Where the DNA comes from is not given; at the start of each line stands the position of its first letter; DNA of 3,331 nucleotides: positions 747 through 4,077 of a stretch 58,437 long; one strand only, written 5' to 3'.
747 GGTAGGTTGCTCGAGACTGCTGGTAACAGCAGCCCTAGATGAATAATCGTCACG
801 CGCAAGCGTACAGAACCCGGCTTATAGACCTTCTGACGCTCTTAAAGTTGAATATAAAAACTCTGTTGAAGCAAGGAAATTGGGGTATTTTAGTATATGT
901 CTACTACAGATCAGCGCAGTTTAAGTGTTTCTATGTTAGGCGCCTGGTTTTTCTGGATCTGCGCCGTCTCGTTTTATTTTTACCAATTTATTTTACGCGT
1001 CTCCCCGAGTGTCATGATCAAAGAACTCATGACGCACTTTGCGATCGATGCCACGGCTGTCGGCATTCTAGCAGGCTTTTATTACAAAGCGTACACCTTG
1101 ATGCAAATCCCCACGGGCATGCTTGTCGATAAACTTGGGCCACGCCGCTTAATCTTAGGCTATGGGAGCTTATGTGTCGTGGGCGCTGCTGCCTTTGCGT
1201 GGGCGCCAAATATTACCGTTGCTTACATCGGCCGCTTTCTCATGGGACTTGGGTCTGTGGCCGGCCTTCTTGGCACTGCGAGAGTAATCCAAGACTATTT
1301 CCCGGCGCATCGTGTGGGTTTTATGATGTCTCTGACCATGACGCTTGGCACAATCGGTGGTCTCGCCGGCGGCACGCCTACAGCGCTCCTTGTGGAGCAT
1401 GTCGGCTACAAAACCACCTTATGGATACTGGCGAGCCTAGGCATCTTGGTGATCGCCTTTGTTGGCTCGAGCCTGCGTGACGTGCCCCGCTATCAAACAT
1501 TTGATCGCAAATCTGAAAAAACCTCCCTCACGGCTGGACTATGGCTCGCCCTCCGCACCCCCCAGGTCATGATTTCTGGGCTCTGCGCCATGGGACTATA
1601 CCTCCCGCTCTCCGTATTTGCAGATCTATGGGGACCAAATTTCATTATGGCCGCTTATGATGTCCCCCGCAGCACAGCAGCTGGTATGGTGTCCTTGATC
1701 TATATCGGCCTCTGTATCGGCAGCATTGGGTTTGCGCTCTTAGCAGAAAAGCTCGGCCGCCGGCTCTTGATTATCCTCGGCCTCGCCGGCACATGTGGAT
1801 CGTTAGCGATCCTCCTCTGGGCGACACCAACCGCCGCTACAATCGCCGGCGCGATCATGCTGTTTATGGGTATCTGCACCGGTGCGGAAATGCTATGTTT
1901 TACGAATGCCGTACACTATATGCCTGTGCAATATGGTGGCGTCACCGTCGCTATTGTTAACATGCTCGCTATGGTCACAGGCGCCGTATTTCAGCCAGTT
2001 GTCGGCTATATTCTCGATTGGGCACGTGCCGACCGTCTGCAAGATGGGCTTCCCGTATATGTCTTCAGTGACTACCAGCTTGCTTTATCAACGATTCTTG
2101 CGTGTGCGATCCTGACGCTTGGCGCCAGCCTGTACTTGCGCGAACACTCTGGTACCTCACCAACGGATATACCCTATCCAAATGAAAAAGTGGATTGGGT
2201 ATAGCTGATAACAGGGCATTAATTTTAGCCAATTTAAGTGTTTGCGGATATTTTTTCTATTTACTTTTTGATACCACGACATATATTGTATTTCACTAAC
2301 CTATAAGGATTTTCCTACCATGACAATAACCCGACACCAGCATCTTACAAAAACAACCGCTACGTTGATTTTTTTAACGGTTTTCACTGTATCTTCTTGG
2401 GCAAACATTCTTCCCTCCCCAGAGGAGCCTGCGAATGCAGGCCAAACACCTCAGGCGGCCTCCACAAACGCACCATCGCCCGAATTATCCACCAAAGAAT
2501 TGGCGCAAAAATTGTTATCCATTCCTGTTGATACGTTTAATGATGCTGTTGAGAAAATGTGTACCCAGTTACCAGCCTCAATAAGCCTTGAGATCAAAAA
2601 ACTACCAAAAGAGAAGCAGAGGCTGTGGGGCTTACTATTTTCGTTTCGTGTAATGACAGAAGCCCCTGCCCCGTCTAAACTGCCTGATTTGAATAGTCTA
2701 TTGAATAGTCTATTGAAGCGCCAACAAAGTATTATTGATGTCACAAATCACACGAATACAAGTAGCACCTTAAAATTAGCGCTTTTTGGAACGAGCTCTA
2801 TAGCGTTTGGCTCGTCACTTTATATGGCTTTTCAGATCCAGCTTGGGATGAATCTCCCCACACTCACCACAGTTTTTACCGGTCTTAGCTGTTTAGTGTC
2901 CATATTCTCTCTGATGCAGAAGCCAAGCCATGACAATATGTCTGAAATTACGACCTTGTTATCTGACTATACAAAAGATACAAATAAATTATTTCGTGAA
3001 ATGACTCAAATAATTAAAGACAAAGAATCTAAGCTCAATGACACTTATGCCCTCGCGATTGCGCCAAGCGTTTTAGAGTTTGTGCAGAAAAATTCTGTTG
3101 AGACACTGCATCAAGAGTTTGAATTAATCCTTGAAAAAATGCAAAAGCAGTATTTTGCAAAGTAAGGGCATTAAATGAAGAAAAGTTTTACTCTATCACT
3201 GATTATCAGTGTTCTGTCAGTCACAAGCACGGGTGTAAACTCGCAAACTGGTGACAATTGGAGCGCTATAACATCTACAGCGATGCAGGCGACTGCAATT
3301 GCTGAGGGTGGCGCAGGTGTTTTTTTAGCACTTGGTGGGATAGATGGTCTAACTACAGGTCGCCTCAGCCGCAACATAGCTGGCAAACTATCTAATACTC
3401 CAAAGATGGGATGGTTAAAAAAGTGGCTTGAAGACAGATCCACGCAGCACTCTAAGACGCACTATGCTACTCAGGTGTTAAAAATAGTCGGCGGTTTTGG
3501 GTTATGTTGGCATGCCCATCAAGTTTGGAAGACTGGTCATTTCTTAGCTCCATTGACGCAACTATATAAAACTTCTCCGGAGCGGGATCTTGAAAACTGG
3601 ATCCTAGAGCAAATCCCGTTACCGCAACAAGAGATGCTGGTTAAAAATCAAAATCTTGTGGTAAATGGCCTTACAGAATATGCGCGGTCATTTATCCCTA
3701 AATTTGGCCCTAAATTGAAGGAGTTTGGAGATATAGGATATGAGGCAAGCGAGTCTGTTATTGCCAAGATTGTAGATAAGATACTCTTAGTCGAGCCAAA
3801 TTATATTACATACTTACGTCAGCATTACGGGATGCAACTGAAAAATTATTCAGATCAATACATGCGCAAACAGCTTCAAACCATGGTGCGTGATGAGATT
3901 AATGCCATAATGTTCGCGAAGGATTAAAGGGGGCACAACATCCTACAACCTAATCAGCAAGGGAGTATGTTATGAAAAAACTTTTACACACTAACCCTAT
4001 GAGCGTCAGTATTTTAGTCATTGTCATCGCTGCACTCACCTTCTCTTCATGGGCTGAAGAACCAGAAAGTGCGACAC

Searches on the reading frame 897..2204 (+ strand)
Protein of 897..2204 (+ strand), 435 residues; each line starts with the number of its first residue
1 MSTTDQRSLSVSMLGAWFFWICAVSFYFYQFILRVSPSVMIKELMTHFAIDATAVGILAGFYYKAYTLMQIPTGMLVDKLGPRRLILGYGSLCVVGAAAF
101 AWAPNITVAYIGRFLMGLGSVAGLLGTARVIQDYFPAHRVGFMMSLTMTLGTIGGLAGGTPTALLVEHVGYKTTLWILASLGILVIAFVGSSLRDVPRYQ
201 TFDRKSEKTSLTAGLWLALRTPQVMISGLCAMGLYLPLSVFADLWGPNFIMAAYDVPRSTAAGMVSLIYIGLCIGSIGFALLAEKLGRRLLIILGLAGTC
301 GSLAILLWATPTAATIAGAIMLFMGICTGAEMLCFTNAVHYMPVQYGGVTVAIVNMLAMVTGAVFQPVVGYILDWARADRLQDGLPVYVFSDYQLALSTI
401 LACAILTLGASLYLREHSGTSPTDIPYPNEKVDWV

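Call 23: search_protein_families(library=ncbifam, proteins=[window:897-2204:+], max_evalue=0.01)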
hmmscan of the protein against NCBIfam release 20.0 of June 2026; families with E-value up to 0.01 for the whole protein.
window:897-2204:+ (435 aa): 19 families
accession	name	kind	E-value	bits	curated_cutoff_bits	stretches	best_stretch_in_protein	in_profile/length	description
TIGR00893.1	2A0114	subfamily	1.5e-17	63.6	395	1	27-373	3-371/399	D-galactonate transporter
TIGR00710.1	efflux_Bcr_CflA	subfamily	1.4e-14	54.3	200.9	1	42-372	29-358/385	Bcr/CflA family efflux MFS transporter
TIGR00881.1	2A0104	subfamily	2.1e-14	53.3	407.75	1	27-374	4-371/379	phosphoglycerate transporter protein PgtP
TIGR00880.1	2_A_01_02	superfamily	6.9e-12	45.7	131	1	66-188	7-133/141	multidrug resistance protein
TIGR00895.1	2A0115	subfamily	6.7e-11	41.7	418.55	2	38-203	37-202/398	aromatic acid/H+ symport family MFS transporter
NF008314.0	PRK11102.1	equivalog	5.1e-08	32.6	303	1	43-195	35-187/396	Bcr/CflA family multidrug efflux MFS transporter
NF008270.1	PRK11043.1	equivalog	6.2e-08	32.2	430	1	43-214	30-200/382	purine nucleoside transporter PunC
NF052222.1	UridTportUriT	equivalog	1.5e-07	30.8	600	1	44-192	36-184/463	uridine transporter UriT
TIGR00886.1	2A0108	subfamily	4.7e-07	29.2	311.7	1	21-167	5-151/368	NarK family nitrate/nitrite MFS transporter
NF049980.1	SfMCT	equivalog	7e-07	28.2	320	1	38-371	22-359/378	L-lactate MFS transporter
NF052357.1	GlucTporGlcPStph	equivalog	1.3e-06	27.6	750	1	71-180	60-171/445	glucose transporter GlcP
NF008654.0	PRK11652.1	equivalog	8.5e-06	24.9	479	1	41-197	32-188/397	multidrug efflux MFS transporter EmrD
TIGR02332.1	HpaX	equivalog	2.2e-05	23.8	615.4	1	28-153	18-150/412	4-hydroxyphenylacetate permease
TIGR04259.1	oxa_formateAnti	equivalog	0.00015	20.7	335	1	34-201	19-184/405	oxalate/formate MFS antiporter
TIGR00711.1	efflux_EmrB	subfamily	0.00021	20.1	230.2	1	38-195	22-179/485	DHA2 family efflux MFS transporter permease subunit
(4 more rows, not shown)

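Call 52: find_encoding_contigs(protein=window:897-2204:+, flank=10000, max_places=8)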
Protein window:897-2204:+ (435 aa): 4 contigs read that carry it; 2 places shown.
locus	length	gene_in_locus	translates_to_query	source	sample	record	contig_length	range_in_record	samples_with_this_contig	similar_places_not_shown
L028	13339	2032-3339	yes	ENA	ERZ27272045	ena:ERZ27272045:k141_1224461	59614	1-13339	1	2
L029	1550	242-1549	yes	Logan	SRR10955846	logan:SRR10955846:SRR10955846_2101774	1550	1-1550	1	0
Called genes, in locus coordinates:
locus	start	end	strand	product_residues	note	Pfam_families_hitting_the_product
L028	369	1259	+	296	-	PF01609:DDE_Tnp_1, PF13612:DDE_Tnp_1_3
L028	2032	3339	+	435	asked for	PF00083:Sugar_tr, PF07690:MFS_1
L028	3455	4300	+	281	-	-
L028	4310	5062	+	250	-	-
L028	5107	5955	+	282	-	-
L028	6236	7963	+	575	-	PF12799:LRR_4 (faint)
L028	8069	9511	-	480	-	PF00180:Iso_dh, PF18324:Isocitrate_DH_C_bact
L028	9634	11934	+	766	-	PF04453:LptD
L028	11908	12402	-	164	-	PF02367:TsaE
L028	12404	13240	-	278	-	PF00793:DAHP_synth_1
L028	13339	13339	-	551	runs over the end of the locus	PF06418:CTP_synth_N, PF00117:GATase, PF07722:Peptidase_C26 (weak)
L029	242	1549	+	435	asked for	PF00083:Sugar_tr, PF07690:MFS_1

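Call 54: search_protein_families(library=pfam, proteins=[L028:369-1259:+], max_evalue=0.001)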
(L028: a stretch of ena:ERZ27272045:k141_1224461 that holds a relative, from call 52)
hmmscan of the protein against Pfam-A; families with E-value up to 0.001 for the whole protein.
L028:369-1259:+ (296 aa): 2 families
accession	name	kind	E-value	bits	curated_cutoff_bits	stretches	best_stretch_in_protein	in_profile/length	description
PF13612.12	DDE_Tnp_1_3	-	8.9e-69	230.9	27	1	105-257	2-154/155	Transposase DDE domain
PF01609.27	DDE_Tnp_1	-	1.2e-25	90.8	23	1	108-274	4-200/200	Transposase DDE domain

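Call 56: search_protein_families(library=ncbifam, proteins=[L028:369-1259:+], max_evalue=0.001)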
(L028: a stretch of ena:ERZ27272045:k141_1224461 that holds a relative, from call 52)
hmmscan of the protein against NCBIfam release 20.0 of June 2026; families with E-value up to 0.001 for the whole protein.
L028:369-1259:+ (296 aa): 8 families
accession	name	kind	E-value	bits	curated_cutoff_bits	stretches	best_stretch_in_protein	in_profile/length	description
NF033520.1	transpos_IS982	equivalog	2.2e-76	256.7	130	1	42-275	2-242/243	IS982 family transposase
NF033592.1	transpos_IS4_1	equivalog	1.7e-11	43.8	115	1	101-221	99-213/332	IS4 family transposase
NF033580.1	transpos_IS5_3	equivalog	3.4e-10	39.9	110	1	136-247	117-231/258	IS5 family transposase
NF033581.1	transpos_IS5_4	equivalog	5.9e-09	35.7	140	1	140-272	146-282/285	IS5 family transposase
NF033551.1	transpos_IS1182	equivalog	2.1e-08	33.5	270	1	141-216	260-343/488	IS1182 family transposase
NF033578.1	transpos_IS5_1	equivalog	0.0002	20.6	275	1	137-276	272-415/419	IS5 family transposase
NF033579.1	transpos_IS5_2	equivalog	0.00024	20.7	140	1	105-246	105-260/289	IS5 family transposase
NF049999.1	transpos_IS701_3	equivalog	0.00031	19.7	170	0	232-277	314-359/412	IS701 family transposase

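Call 68: list_cluster_members(proteins=[L028:369-1259:+, L017:1259-2014:-])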
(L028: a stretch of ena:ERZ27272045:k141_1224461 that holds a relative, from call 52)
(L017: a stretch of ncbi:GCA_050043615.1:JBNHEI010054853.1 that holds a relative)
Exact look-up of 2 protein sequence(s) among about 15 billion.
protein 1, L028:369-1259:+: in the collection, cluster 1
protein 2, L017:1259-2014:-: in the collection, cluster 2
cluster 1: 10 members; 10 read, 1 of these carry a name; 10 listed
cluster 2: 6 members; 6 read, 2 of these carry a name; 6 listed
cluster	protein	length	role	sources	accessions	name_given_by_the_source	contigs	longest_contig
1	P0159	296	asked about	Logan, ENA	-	-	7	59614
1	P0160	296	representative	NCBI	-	-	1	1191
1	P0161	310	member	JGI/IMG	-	-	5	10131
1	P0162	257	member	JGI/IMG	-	-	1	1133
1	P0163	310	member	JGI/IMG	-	-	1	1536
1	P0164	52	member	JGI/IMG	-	hypothetical protein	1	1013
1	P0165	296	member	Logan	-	-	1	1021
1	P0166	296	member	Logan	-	-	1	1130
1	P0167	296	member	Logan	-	-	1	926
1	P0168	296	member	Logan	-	-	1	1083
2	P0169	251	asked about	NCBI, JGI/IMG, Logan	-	transposase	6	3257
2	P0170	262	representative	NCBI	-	-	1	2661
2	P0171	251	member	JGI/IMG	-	transposase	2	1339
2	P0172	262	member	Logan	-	-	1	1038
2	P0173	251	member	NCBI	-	-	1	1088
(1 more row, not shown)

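Call 69: find_encoding_contigs(protein=P0161, flank=10000, max_places=10)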
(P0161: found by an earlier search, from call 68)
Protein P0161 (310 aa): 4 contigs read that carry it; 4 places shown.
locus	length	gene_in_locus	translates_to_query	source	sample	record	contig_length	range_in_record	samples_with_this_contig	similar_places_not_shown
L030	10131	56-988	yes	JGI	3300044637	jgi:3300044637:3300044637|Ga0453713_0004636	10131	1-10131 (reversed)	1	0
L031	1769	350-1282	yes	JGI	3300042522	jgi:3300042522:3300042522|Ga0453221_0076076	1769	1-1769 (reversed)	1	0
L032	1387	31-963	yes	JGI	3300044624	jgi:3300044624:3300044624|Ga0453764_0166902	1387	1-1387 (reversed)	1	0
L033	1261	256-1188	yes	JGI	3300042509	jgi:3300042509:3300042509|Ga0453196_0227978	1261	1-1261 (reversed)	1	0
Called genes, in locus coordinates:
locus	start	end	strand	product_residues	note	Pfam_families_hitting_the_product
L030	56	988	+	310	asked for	PF01609:DDE_Tnp_1, PF13612:DDE_Tnp_1_3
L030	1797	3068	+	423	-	PF00083:Sugar_tr, PF07690:MFS_1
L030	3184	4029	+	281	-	-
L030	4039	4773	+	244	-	-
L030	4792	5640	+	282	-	-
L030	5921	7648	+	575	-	PF12799:LRR_4 (faint)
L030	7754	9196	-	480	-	PF00180:Iso_dh, PF18324:Isocitrate_DH_C_bact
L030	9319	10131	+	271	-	?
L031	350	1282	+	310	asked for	PF01609:DDE_Tnp_1, PF13612:DDE_Tnp_1_3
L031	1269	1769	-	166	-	?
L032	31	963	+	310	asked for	PF01609:DDE_Tnp_1, PF13612:DDE_Tnp_1_3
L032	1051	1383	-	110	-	PF02556:SecB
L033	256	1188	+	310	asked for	PF01609:DDE_Tnp_1, PF13612:DDE_Tnp_1_3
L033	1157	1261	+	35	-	?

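Call 70: find_encoding_contigs(protein=P0159, flank=10000, max_places=10)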
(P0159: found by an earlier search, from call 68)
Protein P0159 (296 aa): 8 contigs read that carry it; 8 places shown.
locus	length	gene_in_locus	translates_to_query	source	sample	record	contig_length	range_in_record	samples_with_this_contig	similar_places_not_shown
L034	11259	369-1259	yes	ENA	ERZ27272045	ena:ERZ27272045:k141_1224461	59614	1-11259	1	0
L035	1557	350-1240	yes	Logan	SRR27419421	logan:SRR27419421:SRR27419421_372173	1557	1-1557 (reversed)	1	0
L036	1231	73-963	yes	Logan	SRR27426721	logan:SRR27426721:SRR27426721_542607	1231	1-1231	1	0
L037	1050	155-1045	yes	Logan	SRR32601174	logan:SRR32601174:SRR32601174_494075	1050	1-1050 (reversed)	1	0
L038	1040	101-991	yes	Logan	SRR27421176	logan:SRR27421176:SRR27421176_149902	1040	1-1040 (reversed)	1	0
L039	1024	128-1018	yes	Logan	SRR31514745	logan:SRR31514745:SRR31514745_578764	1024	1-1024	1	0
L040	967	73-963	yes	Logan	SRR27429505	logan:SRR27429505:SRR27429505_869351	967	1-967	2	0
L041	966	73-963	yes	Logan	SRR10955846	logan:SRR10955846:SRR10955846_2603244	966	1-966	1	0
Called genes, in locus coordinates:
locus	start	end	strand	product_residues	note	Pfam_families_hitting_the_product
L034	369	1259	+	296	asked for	PF01609:DDE_Tnp_1, PF13612:DDE_Tnp_1_3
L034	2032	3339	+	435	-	PF00083:Sugar_tr, PF07690:MFS_1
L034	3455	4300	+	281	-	-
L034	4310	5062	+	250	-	-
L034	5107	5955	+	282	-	-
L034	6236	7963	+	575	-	PF12799:LRR_4 (faint)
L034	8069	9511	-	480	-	PF00180:Iso_dh, PF18324:Isocitrate_DH_C_bact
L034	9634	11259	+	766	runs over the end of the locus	PF04453:LptD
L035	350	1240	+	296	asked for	PF01609:DDE_Tnp_1, PF13612:DDE_Tnp_1_3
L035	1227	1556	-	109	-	?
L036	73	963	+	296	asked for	PF01609:DDE_Tnp_1, PF13612:DDE_Tnp_1_3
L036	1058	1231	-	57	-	?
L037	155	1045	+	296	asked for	PF01609:DDE_Tnp_1, PF13612:DDE_Tnp_1_3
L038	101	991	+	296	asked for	PF01609:DDE_Tnp_1, PF13612:DDE_Tnp_1_3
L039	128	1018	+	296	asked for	PF01609:DDE_Tnp_1, PF13612:DDE_Tnp_1_3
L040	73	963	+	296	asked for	PF01609:DDE_Tnp_1, PF13612:DDE_Tnp_1_3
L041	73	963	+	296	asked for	PF01609:DDE_Tnp_1, PF13612:DDE_Tnp_1_3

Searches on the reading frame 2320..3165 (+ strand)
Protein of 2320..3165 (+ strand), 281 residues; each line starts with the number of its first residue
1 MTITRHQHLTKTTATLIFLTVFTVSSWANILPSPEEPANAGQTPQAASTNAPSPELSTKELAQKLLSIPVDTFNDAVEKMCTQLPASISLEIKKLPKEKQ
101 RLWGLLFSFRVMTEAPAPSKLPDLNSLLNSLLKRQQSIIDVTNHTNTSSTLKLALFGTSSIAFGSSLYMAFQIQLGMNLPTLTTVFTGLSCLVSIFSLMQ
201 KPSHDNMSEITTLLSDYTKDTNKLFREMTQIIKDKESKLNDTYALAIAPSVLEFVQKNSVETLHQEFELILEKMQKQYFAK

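Call 23: search_protein_families(library=ncbifam, proteins=[window:2320-3165:+], max_evalue=0.01)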
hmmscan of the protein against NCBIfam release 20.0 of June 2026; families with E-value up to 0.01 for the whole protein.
window:2320-3165:+ (281 aa): 0 families

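Call 47: search_protein_families(library=pfam, proteins=[window:2320-3165:+], max_evalue=0.01)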
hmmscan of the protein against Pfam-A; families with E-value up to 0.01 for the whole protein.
window:2320-3165:+ (281 aa): 1 family
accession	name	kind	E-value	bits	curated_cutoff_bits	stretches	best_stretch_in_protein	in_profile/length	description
PF23659.1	UFL1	-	0.0026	18.6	27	0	6-93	34-118/120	E3 UFM1-protein ligase 1-like domain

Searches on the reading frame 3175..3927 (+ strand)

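Call 47: search_protein_families(library=pfam, proteins=[window:3175-3927:+], max_evalue=0.01)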
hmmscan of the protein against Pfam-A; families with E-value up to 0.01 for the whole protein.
window:3175-3927:+ (250 aa): 1 family
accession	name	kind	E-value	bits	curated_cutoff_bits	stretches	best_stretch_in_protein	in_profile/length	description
PF11460.13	DUF3007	-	0.0054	17.4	25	0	218-246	64-92/96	Protein of unknown function (DUF3007)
